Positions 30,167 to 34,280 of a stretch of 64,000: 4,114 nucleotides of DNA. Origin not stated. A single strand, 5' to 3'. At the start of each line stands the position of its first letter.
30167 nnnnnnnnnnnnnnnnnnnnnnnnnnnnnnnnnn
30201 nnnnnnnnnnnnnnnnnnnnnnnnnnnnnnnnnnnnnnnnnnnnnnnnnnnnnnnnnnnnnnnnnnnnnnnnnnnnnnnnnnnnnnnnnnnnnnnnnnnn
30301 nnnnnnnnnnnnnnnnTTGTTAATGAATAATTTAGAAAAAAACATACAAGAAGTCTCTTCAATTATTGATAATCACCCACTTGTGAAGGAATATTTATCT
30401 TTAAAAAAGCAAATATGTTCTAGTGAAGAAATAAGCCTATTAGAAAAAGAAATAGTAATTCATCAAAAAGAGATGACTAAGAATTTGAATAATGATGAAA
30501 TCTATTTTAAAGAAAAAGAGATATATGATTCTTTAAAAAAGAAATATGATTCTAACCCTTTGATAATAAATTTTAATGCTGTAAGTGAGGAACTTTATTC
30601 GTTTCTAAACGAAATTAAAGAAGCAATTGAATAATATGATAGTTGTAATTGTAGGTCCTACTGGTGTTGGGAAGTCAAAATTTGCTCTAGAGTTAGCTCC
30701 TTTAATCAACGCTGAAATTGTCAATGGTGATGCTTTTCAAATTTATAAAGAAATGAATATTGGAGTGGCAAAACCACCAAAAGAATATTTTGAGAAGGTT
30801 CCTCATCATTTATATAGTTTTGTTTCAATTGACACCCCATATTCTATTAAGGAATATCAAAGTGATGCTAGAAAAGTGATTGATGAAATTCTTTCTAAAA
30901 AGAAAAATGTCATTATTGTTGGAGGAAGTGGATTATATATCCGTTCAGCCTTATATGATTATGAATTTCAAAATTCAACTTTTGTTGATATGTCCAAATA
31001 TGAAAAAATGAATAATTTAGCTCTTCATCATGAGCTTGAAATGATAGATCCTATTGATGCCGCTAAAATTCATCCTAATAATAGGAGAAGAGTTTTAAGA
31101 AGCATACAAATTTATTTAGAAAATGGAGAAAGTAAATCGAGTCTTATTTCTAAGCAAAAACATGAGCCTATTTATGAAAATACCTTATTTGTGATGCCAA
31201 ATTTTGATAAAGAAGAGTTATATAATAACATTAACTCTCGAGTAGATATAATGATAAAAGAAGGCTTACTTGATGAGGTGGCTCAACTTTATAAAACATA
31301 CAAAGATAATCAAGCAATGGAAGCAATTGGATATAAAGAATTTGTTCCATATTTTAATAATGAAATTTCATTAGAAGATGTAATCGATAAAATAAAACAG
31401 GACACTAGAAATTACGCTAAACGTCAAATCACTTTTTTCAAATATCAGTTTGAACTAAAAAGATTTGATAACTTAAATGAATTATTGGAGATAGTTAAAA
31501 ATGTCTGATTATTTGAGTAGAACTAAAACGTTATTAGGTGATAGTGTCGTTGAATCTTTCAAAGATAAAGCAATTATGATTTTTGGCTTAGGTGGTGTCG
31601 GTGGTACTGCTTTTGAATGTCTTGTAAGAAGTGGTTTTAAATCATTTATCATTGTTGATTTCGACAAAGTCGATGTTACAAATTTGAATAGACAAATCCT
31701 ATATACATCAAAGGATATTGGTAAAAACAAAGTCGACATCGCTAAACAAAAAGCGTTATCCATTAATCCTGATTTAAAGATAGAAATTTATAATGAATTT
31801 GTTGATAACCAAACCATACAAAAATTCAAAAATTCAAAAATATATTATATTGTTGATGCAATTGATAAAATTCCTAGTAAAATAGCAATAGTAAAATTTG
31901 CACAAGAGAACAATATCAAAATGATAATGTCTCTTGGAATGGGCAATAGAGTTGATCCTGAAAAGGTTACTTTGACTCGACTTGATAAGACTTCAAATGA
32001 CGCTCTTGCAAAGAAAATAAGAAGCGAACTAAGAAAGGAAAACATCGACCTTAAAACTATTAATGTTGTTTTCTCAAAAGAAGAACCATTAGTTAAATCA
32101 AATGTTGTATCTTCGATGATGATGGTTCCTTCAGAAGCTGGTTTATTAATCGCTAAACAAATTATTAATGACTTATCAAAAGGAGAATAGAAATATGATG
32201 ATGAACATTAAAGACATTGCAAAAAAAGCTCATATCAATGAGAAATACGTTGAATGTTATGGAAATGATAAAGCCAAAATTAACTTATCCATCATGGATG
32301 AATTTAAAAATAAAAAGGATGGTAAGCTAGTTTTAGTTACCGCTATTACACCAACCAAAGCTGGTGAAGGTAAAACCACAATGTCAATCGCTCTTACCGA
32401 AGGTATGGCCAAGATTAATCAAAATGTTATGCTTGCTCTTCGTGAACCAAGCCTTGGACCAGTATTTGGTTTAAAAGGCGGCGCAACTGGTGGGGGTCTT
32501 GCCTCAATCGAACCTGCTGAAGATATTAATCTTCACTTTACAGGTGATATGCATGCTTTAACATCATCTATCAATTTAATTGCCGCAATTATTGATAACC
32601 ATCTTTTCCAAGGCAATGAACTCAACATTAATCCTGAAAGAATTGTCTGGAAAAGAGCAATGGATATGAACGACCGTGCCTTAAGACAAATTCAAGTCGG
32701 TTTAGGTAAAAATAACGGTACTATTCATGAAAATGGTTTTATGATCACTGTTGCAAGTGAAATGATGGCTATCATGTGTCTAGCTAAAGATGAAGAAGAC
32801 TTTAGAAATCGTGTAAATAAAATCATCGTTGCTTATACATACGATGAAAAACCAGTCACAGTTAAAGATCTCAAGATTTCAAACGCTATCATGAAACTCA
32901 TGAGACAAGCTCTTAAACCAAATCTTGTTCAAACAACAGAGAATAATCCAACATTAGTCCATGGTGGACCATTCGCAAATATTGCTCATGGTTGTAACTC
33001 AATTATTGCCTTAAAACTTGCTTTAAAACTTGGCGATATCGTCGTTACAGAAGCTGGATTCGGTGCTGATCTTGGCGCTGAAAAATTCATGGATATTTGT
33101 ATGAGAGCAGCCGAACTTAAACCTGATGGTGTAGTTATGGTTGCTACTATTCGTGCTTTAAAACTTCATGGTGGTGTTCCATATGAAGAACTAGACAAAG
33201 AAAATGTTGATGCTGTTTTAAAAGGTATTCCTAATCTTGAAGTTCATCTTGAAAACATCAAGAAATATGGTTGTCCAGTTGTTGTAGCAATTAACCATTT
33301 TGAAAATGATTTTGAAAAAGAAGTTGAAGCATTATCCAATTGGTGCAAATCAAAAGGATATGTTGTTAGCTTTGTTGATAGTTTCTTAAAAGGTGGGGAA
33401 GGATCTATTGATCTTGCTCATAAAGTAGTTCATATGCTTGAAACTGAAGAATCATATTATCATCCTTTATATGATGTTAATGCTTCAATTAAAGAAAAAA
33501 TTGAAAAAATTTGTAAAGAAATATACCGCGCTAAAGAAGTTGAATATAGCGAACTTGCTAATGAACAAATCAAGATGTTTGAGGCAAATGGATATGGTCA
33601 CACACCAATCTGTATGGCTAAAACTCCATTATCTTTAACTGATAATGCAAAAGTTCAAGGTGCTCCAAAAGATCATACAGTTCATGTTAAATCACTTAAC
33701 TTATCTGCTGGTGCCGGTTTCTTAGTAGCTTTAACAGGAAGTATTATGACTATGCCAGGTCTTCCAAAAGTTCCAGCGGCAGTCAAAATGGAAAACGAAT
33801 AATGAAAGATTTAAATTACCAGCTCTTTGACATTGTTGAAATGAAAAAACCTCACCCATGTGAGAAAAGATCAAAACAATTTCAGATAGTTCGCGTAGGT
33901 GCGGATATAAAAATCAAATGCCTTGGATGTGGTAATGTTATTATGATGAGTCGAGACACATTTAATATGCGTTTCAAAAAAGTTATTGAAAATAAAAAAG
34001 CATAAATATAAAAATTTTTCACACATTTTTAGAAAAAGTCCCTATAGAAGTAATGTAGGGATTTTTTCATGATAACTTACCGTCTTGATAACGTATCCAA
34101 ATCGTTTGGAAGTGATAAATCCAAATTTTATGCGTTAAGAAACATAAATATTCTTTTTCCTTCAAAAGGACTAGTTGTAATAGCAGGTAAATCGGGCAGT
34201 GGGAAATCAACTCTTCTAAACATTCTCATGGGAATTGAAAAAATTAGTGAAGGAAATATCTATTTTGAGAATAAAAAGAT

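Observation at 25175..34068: A ~55-nt conserved leader element upstream of both recA and the MacB-type ABC transporter operon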

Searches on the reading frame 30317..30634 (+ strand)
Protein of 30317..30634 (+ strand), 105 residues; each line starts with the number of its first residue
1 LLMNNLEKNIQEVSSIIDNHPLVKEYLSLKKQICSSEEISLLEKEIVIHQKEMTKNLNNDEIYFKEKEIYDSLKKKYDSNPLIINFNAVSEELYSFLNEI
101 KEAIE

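Call 47: search_protein_families(library=pfam, proteins=[window:30317-30634:+], max_evalue=0.01)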
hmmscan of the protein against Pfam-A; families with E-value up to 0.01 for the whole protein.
window:30317-30634:+ (105 aa): 2 families
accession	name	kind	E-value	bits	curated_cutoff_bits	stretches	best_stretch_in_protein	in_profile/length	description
PF06133.16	Com_YlbF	-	2.3e-07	31.7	23.9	1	9-104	4-100/105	Control of competence regulator ComK, YlbF/YmcA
PF14054.11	DUF4249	-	0.0052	16.8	28.5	1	44-101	165-225/269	Domain of unknown function (DUF4249)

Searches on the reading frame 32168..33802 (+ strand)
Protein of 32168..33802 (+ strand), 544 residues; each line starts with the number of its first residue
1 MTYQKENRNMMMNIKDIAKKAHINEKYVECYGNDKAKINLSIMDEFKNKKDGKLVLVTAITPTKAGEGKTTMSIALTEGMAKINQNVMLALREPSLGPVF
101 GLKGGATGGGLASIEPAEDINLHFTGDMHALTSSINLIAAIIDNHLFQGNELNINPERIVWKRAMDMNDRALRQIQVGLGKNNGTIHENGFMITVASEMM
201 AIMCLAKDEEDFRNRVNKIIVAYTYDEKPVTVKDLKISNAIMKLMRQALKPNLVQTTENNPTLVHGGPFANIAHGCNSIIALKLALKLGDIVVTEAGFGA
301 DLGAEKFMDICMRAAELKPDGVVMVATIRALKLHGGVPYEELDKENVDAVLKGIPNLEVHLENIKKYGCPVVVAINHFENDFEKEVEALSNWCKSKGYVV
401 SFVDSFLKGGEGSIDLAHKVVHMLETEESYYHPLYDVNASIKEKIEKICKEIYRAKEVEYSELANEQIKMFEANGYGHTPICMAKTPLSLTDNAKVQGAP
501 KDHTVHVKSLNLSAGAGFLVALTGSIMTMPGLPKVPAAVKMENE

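Call 8: search_protein_families(library=pfam, proteins=[window:32168-33802:+])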
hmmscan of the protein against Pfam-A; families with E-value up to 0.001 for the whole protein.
window:32168-33802:+ (544 aa): 1 family
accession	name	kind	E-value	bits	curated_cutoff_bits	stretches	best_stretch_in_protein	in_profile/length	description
PF01268.25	FTHFS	-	4.2e-239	794.9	27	1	8-542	9-545/556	Formate--tetrahydrofolate ligase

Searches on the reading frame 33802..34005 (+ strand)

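Call 8: search_protein_families(library=pfam, proteins=[window:33802-34005:+])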
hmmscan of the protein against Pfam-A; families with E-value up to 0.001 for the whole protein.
window:33802-34005:+ (67 aa): 2 families
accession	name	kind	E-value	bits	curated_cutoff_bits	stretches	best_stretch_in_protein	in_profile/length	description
PF06107.17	DUF951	-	2.6e-24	85.4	25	1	6-62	1-55/55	Bacterial protein of unknown function (DUF951)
PF04502.18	Saf4_Yju2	-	0.00085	19.5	27.8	1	17-63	12-57/332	Saf4/Yju2 protein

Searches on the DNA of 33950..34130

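Call 42: search_rna_families(source=window, start=33950, end=34130, threshold=evalue, max_evalue=10)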
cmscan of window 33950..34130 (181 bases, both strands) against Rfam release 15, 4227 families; matches with E-value up to 10: 13.
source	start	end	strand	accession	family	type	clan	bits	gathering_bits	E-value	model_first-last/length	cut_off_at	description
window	34007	34077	+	RF02362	Yfr10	Gene; sRNA;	-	24.5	43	0.079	1-78/78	no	Cyanobacterial functional RNA 10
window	34005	34069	+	RF00506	Thr_leader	Cis-reg; leader;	-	17.3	55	0.37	1-118/118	no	Threonine operon leader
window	33981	34068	+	RF01470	rli38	Gene; sRNA;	-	16.8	49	3.9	1-150/150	no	Listeria sRNA rli38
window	33989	34041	-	RF02371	PyrG_leader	Cis-reg; leader;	-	16.4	65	6.9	1-78/78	no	PyrG leader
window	34028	34071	+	RF04347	Plastid-ccsA-ndhD-2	Cis-reg;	-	16.3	51.5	0.91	1-53/53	no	Plastid-ccsA-ndhD-2 3UTR RNA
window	34025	34068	+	RF00480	HIV_FE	Cis-reg; frameshift_element;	-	15.9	45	6.3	1-52/52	no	HIV Ribosomal frameshift signal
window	34046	34097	+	RF01797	fstAT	Gene; antitoxin;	-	15.2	72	2.7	1-94/94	no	Fst antitoxin sRNA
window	34031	34082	-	RF02399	NsiR1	Gene; sRNA;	-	14.8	39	1.1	1-60/60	no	Nitrogen stress-induced RNA 1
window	34038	34062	-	RF01350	CRISPR-DR41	Gene; CRISPR;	-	14.8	36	2.7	1-29/29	no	CRISPR RNA direct repeat element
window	34029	34071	-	RF03996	mir-3012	Gene; miRNA;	-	14.7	90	4.4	1-68/68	no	mir-3012 microRNA precursor family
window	34031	34109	-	RF00506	Thr_leader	Cis-reg; leader;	-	13.5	55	2.9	1-118/118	no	Threonine operon leader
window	33969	34088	+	RF02546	LSU_trypano_mito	Gene; rRNA;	CL00112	13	60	0.72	152-561/561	no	Trypanosomatid mitochondrial large subunit ribosomal RNA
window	33950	34000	-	RF00648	MIR396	Gene; miRNA;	-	12.9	80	6.4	1-95/118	3'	MIR396 microRNA precursor family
